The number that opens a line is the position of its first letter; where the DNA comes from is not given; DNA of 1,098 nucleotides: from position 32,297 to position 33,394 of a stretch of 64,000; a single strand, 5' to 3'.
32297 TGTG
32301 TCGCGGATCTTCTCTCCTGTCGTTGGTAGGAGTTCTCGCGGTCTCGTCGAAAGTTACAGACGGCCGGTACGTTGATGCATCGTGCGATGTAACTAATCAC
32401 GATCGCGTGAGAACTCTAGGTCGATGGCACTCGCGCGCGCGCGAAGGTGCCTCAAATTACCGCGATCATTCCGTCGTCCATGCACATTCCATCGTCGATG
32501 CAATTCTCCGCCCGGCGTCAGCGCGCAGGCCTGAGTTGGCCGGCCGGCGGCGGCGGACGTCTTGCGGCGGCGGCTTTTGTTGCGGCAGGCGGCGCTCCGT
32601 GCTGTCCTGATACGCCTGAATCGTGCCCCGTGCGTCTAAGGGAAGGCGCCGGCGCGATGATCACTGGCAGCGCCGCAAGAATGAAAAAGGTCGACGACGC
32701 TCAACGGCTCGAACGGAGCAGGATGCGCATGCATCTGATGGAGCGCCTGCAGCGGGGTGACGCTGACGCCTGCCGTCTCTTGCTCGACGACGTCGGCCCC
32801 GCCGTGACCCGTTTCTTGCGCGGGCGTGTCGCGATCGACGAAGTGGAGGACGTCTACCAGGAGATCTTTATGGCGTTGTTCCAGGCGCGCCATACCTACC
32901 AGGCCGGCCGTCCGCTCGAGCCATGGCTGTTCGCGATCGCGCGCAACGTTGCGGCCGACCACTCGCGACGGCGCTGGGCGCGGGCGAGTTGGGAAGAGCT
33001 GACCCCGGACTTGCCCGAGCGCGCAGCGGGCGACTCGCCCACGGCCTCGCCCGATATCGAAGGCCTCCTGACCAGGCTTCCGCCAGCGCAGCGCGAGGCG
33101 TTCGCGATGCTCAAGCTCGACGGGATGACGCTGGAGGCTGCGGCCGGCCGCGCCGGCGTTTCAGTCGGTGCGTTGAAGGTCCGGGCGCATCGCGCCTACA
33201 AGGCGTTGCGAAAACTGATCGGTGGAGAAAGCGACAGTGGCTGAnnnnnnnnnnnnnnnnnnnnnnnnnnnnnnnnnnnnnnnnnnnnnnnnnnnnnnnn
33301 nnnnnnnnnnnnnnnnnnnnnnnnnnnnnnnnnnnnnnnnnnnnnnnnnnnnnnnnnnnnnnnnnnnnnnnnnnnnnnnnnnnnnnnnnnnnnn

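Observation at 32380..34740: ECF σ / DUF1109 (NrsF-like) anti-σ module with two identical GTAACT-N16-GAAC motifs, the second apparently driving msrA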

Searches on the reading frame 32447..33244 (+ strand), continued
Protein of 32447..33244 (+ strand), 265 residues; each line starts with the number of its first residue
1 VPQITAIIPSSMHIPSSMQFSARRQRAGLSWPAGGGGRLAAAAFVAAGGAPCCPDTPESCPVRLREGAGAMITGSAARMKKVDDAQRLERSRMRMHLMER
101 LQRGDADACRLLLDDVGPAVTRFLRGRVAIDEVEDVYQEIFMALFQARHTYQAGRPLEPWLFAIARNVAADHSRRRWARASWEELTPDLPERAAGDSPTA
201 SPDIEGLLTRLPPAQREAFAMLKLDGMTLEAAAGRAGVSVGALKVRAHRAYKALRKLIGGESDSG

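Call 55: predict_structure(alignment_id=A3)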
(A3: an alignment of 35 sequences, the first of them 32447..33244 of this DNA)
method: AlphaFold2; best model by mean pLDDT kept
length: 265 residues; sequences in the alignment: 35
mean_pLDDT: 71.3   pTM: 0.43
mean pLDDT of the five models: 71.3, 71.3, 67.7, 67.2, 66.2
residues with pLDDT >= 90: 115; 70-90: 46; 50-70: 17; < 50: 87
segments of 3 or more residues with pLDDT < 50: 1-72, 188-197, 262-265
pLDDT, mean of each block of 10 residues (from residue 1): 41 38 33 33 34 36 36 62 87 94 94 94 93 94 95 91 96 84 51 49 81 92 91 94 92 83 40
secondary structure, 60 per line:
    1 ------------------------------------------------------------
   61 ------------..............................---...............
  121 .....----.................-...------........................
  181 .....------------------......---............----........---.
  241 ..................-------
elements in order: H73-102 H106-125 H130-146 H157-185 H204-209 H213-224 H229-236 H240-258

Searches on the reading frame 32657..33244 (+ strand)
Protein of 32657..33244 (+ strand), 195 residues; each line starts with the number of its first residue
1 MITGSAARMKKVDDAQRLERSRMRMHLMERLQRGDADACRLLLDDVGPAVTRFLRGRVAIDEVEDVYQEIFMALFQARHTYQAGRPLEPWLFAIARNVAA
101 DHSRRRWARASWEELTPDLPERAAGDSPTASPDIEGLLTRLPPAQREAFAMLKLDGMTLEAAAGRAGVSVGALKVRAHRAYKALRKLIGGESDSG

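Call 17: search_protein_families(library=ncbifam, proteins=[window:32657-33244:+], max_evalue=0.01)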
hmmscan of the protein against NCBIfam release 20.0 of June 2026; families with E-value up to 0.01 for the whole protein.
window:32657-33244:+ (195 aa): 77 families (the best 25 are shown)
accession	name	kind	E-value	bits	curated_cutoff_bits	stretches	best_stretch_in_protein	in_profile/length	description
NF009188.0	PRK12536.1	subfamily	1.9e-31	109.4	250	1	14-190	8-188/190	RNA polymerase sigma factor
NF009191.0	PRK12539.1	subfamily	1.6e-28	99.5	171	1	26-192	10-183/185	sigma-70 family RNA polymerase sigma factor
NF009165.0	PRK12512.1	equivalog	1.2e-27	96.8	198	1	25-189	10-180/184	RNA polymerase sigma factor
NF007230.0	PRK09648.1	subfamily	2.1e-21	76.5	209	1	25-190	14-191/195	RNA polymerase sigma factor ShbA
NF009166.1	PRK12513.1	equivalog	1.1e-19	70.9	206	1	26-190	11-188/193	RNA polymerase sigma factor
NF004113.0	PRK05602.1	equivalog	1e-17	64.5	208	1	19-192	27-205/211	RNA polymerase sigma factor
TIGR02959.1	SigZ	equivalog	1.3e-17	64.2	168.65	1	52-188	10-148/170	RNA polymerase sigma factor SigZ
TIGR02937.1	sigma70-ECF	superfamily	3.1e-16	59.4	42.9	1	40-187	4-164/165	sigma-70 family RNA polymerase sigma factor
NF007215.0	PRK09637.1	equivalog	4.7e-16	59.3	212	1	50-188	14-154/181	RNA polymerase sigma factor SigZ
TIGR02983.1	SigE-fam_strep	subfamily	6.4e-16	58.7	141.55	1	61-189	31-159/162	SigE family RNA polymerase sigma factor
TIGR02989.1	Sig-70_gvs1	subfamily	7.2e-15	55.3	124.55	1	43-186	7-156/158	RNA polymerase sigma-70 factor, Rhodopirellula/Verrucomicrobium family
NF008888.0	PRK11922.1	equivalog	8.5e-15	55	204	1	20-189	13-197/231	RNA polymerase sigma factor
TIGR02985.1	Sig70_bacteroi1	subfamily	2.6e-14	53.8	126.4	1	47-186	11-160/162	RNA polymerase sigma-70 factor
NF007229.0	PRK09647.1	equivalog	4.9e-14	52.2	265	1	62-189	70-203/220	RNA polymerase sigma factor SigE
NF009164.0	PRK12511.1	equivalog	7.4e-14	51.7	185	1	61-190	29-161/182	RNA polymerase sigma factor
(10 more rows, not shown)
